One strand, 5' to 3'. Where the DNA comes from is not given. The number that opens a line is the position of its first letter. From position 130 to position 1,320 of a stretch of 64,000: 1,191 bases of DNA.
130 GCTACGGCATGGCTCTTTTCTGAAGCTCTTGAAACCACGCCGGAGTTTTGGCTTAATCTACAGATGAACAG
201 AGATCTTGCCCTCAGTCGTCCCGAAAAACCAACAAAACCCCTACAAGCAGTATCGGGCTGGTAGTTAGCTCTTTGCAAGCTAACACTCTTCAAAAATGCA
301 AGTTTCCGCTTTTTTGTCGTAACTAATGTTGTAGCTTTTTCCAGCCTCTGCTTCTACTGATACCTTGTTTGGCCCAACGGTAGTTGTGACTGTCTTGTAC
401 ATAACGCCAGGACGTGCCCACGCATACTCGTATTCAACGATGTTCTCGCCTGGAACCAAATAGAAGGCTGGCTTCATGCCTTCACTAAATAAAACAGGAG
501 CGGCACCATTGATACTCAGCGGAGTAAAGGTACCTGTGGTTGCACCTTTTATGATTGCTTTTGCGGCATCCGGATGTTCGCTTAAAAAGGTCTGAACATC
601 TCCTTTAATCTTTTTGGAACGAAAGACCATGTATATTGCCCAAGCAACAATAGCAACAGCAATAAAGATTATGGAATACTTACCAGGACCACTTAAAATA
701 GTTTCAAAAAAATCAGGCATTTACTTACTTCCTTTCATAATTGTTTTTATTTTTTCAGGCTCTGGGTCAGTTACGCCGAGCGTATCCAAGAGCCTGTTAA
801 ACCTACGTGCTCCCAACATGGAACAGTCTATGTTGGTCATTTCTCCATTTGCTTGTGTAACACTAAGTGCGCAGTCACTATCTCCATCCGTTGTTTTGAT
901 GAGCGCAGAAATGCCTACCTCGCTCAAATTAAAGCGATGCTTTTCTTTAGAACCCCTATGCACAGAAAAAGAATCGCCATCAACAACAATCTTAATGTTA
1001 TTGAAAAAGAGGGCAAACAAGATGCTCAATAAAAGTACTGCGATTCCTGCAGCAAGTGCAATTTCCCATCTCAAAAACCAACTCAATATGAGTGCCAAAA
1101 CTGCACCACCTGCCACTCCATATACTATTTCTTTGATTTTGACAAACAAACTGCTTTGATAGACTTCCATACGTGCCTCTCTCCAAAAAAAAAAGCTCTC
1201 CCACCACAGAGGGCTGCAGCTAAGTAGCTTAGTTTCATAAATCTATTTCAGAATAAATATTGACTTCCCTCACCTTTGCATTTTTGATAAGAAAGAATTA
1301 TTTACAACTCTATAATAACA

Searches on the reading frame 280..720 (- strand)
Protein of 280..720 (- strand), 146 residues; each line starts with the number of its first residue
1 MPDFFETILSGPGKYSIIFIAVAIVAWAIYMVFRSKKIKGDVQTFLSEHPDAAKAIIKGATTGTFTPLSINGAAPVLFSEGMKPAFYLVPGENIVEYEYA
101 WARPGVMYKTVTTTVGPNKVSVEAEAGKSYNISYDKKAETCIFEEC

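Call 9: search_protein_families(library=pfam, proteins=[window:280-720:-], max_evalue=1)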
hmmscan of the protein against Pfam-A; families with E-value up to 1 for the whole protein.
window:280-720:- (146 aa): 3 families
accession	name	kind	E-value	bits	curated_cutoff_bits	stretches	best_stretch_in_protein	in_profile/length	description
PF11008.14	DUF2846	-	0.032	14.7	34.3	1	96-138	40-82/92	Protein of unknown function (DUF2846)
PF05675.17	DUF817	-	0.037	14.2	25.9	1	20-105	133-213/237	Protein of unknown function (DUF817)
PF01635.23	CoV_M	-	0.059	13.1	27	1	15-79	68-130/208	Coronavirus M matrix/glycoprotein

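Call 33: search_protein_families(library=padloc, proteins=[window:280-720:-], max_evalue=1)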
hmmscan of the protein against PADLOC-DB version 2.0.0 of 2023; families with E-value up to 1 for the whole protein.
window:280-720:- (146 aa): 0 families

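Call 34: search_protein_families(library=ncbifam, proteins=[window:280-720:-], max_evalue=10)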
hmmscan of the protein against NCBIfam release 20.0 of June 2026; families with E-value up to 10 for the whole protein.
window:280-720:- (146 aa): 1 family
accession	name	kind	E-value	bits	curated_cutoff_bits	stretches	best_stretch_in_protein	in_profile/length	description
NF046005.2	near_gluc_PtsG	equivalog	0.069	13.4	45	1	16-41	11-36/85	MPN207a family PTS transporter accessory protein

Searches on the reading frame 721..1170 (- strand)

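Call 9: search_protein_families(library=pfam, proteins=[window:721-1170:-], max_evalue=1)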
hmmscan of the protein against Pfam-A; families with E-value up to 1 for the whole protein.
window:721-1170:- (149 aa): 5 families
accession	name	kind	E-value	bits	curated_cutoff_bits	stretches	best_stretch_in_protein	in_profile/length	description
PF25231.1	DUF7847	-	0.072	12.8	28.7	1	15-66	108-162/252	Domain of unknown function (DUF7847)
PF11317.13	DUF3119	-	0.11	13.3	25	1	26-84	17-70/114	Protein of unknown function (DUF3119)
PF04490.17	Pox_T4_C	-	0.2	12.3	25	1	57-96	40-78/146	Poxvirus T4 protein, C terminus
PF09269.16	DUF1967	-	0.21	12.1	27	0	111-135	25-48/70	Domain of unknown function (DUF1967)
PF00746.26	Gram_pos_anchor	-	0.53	10.7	20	0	13-35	16-38/43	LPXTG cell wall anchor motif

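Call 33: search_protein_families(library=padloc, proteins=[window:721-1170:-], max_evalue=1)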
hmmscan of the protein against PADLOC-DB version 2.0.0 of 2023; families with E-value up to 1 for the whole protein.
window:721-1170:- (149 aa): 0 families

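Call 34: search_protein_families(library=ncbifam, proteins=[window:721-1170:-], max_evalue=10)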
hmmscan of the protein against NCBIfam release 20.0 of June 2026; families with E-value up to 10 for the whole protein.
window:721-1170:- (149 aa): 1 family
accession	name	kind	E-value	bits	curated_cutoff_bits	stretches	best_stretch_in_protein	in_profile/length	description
TIGR01167.1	LPXTG_anchor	domain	9.1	7.1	15.9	0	16-34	12-29/34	LPXTG cell wall anchor domain-containing protein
